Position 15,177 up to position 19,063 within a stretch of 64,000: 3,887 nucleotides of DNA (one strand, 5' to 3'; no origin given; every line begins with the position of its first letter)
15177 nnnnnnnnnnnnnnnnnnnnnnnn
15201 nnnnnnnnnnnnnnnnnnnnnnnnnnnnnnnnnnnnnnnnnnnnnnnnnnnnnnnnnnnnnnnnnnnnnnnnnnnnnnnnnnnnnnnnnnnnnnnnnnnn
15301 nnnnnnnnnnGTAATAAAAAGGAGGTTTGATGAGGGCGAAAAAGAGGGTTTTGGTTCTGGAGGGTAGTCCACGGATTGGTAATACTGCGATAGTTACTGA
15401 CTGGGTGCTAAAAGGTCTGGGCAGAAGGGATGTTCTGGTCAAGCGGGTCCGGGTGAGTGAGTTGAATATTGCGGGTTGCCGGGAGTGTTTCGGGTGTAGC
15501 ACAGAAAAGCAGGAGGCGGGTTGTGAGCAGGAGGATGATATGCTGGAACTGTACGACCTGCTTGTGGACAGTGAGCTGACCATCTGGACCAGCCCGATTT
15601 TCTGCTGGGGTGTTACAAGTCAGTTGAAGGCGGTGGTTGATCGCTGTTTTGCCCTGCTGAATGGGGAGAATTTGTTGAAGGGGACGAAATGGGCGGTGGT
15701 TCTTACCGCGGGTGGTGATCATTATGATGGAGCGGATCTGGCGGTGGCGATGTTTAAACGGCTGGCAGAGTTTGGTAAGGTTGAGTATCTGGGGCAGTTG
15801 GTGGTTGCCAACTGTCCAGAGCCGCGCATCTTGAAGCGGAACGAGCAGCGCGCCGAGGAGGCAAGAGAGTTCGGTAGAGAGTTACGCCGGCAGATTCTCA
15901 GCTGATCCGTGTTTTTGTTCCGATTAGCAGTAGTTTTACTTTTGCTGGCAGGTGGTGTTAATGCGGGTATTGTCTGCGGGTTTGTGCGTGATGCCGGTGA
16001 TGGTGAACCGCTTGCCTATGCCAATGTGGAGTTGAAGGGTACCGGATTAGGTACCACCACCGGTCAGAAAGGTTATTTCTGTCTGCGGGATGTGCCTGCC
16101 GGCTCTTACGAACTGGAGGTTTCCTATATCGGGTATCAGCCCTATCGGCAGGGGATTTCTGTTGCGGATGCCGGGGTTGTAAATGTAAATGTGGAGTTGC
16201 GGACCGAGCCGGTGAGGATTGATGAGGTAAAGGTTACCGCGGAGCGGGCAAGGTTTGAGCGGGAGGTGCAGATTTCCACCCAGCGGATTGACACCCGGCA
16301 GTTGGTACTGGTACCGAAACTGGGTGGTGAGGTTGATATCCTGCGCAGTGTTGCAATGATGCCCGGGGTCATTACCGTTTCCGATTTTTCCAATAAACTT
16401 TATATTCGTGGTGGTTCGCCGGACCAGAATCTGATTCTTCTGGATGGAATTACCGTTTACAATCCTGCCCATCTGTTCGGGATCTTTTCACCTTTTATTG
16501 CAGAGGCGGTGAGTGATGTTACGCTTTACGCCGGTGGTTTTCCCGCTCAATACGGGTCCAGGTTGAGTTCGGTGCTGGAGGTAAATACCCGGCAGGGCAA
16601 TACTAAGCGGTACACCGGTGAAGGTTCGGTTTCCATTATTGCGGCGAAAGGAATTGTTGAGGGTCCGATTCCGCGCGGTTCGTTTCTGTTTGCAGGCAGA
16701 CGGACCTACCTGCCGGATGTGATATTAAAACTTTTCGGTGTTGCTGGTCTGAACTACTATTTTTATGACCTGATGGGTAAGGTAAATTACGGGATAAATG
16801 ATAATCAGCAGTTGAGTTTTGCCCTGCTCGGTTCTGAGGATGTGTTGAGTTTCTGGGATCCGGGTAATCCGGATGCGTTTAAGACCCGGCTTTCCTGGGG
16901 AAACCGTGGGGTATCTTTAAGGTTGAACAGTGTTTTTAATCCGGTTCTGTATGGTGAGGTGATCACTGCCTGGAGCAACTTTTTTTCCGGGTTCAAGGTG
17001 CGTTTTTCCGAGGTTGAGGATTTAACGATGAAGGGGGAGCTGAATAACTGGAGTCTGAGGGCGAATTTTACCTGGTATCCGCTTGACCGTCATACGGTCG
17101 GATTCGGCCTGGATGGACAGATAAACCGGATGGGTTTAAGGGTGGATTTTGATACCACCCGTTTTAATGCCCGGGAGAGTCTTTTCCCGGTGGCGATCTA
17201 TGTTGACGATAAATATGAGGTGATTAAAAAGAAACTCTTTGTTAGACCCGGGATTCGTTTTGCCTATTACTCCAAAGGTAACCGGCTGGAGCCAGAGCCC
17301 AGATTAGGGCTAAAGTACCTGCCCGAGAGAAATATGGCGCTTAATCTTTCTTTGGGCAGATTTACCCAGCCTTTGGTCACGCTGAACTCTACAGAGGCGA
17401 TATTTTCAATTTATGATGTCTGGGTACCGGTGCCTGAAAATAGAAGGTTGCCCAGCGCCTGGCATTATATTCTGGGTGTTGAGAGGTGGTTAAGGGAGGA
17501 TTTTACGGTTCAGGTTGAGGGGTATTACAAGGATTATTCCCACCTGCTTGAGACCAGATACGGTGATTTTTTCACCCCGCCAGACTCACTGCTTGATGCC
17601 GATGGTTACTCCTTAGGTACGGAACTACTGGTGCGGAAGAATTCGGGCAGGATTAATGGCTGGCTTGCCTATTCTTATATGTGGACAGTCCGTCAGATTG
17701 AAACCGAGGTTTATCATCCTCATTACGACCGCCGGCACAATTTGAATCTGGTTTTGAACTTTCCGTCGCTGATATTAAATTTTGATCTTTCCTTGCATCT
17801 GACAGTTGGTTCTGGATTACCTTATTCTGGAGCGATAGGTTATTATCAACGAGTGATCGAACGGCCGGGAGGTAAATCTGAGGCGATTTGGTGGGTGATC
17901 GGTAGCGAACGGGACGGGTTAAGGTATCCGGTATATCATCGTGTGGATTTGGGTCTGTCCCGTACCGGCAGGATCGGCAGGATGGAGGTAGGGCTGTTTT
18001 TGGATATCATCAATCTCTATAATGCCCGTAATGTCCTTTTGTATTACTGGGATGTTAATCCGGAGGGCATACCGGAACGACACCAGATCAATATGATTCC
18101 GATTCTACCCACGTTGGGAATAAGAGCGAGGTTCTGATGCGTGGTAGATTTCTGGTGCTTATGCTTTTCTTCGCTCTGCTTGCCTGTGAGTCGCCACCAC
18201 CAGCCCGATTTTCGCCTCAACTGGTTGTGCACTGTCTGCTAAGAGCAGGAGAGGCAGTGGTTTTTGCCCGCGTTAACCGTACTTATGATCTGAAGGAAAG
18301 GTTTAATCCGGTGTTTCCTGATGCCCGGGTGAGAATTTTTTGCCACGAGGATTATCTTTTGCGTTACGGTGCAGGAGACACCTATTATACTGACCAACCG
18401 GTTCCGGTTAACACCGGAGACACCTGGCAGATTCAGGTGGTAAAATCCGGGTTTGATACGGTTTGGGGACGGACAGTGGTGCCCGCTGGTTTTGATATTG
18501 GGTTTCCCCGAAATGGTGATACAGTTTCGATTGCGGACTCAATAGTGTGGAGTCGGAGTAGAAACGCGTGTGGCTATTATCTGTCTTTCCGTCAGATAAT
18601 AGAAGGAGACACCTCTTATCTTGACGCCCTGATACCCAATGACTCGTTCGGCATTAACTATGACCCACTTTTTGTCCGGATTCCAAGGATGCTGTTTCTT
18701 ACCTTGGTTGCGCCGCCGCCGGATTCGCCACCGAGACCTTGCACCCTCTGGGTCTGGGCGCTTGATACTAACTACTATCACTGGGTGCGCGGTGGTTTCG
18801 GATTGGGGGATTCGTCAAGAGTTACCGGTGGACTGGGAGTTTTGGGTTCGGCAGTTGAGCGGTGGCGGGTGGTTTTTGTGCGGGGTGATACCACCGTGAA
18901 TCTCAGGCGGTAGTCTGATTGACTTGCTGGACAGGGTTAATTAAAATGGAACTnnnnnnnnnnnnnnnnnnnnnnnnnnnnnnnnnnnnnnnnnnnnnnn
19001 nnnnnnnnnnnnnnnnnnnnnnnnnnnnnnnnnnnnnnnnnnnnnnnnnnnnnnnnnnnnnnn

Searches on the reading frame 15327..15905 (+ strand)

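Call 10: search_protein_families(library=pfam, proteins=[window:15327-15905:+], max_evalue=0.001)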
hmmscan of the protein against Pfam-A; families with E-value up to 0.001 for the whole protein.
window:15327-15905:+ (192 aa): 2 families
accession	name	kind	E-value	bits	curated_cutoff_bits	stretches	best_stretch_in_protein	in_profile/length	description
PF03358.20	FMN_red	-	1.1e-17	64.4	24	1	7-158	2-145/152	NADPH-dependent FMN reductase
PF02525.22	Flavodoxin_2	-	4e-11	43.4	27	1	6-179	1-191/198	Flavodoxin-like fold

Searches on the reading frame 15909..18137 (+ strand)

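Call 10: search_protein_families(library=pfam, proteins=[window:15909-18137:+], max_evalue=0.001)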
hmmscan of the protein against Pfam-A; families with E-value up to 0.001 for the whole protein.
window:15909-18137:+ (742 aa): 4 families
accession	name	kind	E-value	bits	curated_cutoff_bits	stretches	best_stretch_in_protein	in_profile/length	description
PF13715.12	CarbopepD_reg_2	-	1.4e-20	73.6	32.2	1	23-109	2-88/88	CarboxypepD_reg-like domain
PF13620.12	CarboxypepD_reg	-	1.3e-18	67.5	32.3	1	23-97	3-81/82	Carboxypeptidase regulatory-like domain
PF07715.20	Plug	-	6.8e-08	33.4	23.9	1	142-218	23-102/107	TonB-dependent Receptor Plug Domain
PF08308.17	PEGA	-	8.4e-05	22.8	20.8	1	60-99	30-69/71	PEGA domain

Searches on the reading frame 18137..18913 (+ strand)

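Call 10: search_protein_families(library=pfam, proteins=[window:18137-18913:+], max_evalue=0.001)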
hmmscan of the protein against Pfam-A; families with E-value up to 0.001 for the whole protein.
window:18137-18913:+ (258 aa): 1 family
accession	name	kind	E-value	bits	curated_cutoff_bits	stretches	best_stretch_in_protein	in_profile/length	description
PF14054.11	DUF4249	-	7.8e-12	45.8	28.5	1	25-151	12-135/269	Domain of unknown function (DUF4249)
